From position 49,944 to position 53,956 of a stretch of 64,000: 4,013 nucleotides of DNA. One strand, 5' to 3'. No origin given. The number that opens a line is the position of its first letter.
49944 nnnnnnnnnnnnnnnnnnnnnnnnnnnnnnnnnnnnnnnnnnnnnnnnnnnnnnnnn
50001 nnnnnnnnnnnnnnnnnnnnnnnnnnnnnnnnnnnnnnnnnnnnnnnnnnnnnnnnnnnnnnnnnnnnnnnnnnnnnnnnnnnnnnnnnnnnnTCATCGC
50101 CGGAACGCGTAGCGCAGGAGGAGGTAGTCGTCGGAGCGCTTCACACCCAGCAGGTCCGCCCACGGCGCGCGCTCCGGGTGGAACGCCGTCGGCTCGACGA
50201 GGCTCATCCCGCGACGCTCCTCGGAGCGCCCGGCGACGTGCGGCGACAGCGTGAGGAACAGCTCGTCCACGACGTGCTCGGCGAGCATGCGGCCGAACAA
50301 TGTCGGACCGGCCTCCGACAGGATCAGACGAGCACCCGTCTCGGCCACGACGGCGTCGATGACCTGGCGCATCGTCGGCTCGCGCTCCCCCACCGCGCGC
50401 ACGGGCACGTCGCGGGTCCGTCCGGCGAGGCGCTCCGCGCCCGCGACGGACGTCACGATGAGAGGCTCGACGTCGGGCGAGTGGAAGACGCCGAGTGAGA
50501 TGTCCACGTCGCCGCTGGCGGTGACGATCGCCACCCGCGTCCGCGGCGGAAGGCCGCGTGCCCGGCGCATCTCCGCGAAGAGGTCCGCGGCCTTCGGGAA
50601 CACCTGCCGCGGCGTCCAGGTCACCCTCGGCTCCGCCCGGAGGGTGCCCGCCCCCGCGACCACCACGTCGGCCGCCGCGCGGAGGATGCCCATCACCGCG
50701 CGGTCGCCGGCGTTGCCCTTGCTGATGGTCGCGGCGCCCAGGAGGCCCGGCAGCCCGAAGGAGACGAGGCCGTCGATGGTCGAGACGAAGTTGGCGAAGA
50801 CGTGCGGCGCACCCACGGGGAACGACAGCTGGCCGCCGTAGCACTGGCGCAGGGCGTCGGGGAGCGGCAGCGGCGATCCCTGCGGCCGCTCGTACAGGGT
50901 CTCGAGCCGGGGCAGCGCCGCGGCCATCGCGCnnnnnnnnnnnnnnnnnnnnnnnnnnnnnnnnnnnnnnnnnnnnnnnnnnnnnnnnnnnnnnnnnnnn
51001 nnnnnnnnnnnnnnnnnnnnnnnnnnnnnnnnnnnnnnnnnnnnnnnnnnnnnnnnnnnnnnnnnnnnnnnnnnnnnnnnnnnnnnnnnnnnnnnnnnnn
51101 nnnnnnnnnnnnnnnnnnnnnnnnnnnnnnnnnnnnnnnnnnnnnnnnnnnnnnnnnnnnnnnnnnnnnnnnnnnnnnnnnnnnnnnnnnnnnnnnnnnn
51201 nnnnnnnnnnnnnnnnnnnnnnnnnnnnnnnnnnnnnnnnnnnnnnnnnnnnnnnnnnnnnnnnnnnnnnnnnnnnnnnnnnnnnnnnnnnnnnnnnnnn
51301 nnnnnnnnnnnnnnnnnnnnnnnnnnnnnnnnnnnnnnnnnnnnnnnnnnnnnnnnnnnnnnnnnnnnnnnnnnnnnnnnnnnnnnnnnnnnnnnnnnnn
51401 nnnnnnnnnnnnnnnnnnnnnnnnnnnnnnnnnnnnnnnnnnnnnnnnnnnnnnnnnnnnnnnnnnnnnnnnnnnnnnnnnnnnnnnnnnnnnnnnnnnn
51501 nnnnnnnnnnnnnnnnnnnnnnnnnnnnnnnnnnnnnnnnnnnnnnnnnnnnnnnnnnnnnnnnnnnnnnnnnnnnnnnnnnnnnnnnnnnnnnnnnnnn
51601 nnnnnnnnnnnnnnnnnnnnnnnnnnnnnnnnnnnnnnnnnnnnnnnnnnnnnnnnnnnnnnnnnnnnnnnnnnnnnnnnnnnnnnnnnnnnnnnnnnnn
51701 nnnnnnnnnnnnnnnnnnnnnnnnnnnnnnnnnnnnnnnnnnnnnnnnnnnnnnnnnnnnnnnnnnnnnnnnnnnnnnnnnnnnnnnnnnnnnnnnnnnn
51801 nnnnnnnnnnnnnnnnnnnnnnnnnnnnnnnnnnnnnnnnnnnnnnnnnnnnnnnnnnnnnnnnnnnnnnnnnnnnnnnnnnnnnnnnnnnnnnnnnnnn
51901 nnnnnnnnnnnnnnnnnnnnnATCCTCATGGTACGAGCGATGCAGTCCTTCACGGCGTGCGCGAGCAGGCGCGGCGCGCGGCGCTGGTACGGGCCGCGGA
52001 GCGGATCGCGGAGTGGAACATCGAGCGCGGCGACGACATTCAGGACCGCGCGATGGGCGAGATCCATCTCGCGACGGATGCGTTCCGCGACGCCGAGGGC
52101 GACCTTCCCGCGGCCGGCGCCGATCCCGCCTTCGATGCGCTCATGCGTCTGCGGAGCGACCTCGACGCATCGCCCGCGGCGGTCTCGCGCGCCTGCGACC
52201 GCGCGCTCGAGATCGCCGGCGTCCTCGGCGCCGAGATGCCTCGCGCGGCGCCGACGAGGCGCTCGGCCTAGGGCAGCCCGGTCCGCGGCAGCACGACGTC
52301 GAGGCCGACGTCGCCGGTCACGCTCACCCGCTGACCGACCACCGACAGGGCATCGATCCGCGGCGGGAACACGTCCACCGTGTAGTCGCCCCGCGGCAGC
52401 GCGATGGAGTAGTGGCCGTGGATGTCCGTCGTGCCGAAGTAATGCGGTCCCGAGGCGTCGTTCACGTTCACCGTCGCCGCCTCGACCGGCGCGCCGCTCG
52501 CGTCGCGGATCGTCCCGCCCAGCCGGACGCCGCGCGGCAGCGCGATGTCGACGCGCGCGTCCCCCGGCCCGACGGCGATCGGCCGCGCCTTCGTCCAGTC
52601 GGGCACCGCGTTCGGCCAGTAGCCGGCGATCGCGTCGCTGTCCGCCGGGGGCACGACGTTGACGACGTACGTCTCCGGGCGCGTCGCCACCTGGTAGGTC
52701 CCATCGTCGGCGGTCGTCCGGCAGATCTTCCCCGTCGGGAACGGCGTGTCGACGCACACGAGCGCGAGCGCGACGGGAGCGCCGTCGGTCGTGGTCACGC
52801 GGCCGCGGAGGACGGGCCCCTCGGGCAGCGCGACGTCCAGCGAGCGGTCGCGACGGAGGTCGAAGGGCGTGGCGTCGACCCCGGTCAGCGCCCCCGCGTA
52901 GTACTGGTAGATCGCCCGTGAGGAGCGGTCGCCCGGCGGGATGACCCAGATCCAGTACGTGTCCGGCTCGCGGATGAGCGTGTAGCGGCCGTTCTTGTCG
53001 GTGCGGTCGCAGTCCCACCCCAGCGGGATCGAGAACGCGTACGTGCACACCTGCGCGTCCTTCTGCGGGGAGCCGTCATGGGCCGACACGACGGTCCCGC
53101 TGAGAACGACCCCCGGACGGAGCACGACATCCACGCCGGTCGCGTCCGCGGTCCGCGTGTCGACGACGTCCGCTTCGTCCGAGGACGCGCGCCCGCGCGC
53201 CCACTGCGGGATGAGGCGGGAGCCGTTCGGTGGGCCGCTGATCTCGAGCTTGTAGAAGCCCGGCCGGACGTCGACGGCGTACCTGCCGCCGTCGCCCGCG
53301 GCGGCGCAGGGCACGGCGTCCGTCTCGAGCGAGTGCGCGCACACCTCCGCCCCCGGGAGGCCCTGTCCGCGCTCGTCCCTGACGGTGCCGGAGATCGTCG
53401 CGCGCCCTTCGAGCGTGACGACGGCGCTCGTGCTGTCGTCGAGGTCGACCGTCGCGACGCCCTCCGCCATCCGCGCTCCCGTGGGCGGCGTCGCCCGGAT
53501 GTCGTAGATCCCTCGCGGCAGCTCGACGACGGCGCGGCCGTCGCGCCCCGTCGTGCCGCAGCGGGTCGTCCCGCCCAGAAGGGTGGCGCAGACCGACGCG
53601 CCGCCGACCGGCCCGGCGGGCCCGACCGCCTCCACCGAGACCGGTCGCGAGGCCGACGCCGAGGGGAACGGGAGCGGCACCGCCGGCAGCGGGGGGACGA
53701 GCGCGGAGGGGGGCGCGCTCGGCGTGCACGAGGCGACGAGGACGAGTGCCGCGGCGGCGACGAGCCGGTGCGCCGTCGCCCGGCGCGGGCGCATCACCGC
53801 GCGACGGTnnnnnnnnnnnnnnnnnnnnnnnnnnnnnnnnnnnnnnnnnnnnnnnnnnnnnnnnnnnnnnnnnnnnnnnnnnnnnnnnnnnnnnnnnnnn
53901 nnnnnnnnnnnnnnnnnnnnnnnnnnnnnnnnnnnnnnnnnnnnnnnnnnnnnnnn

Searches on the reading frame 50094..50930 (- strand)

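Call 48: search_protein_families(library=pfam, proteins=[window:50094-50930:-])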
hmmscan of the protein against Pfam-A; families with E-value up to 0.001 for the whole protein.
window:50094-50930:- (278 aa): 1 family
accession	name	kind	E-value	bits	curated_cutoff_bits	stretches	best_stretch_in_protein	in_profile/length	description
PF01872.23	RibD_C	-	1.4e-11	45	24.1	1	42-241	1-172/197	RibD C-terminal domain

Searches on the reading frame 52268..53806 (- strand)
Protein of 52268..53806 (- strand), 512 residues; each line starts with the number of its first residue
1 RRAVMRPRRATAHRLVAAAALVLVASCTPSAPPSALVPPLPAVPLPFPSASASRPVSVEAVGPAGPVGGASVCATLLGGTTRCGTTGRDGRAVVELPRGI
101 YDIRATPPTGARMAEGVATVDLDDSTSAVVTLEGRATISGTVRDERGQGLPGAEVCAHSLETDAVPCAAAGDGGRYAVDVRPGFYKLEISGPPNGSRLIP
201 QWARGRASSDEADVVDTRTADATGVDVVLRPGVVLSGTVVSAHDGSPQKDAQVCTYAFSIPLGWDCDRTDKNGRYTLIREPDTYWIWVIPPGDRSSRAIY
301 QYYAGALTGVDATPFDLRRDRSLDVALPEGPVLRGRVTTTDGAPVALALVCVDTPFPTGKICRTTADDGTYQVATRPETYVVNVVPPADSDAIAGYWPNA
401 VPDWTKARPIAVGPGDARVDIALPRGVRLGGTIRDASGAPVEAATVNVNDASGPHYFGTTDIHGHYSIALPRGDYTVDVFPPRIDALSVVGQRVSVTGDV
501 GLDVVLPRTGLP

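Call 74: search_protein_families(library=pfam, proteins=[window:52268-53806:-])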
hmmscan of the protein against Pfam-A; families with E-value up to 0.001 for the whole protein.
window:52268-53806:- (512 aa): 4 families
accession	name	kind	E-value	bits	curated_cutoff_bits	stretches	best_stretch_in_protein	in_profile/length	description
PF13620.12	CarboxypepD_reg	-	3.1e-34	117.6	32.3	3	429-506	2-81/82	Carboxypeptidase regulatory-like domain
PF13715.12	CarbopepD_reg_2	-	3.9e-10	40.1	32.2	0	431-479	3-50/88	CarboxypepD_reg-like domain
PF17210.9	SdrD_B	-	4.4e-07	30.5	29.7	0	433-482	16-67/112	SdrD B-like domain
PF16371.11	MetallophosN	-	2.7e-05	24.7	35.6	0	263-294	18-49/77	N terminal of Calcineurin-like phosphoesterase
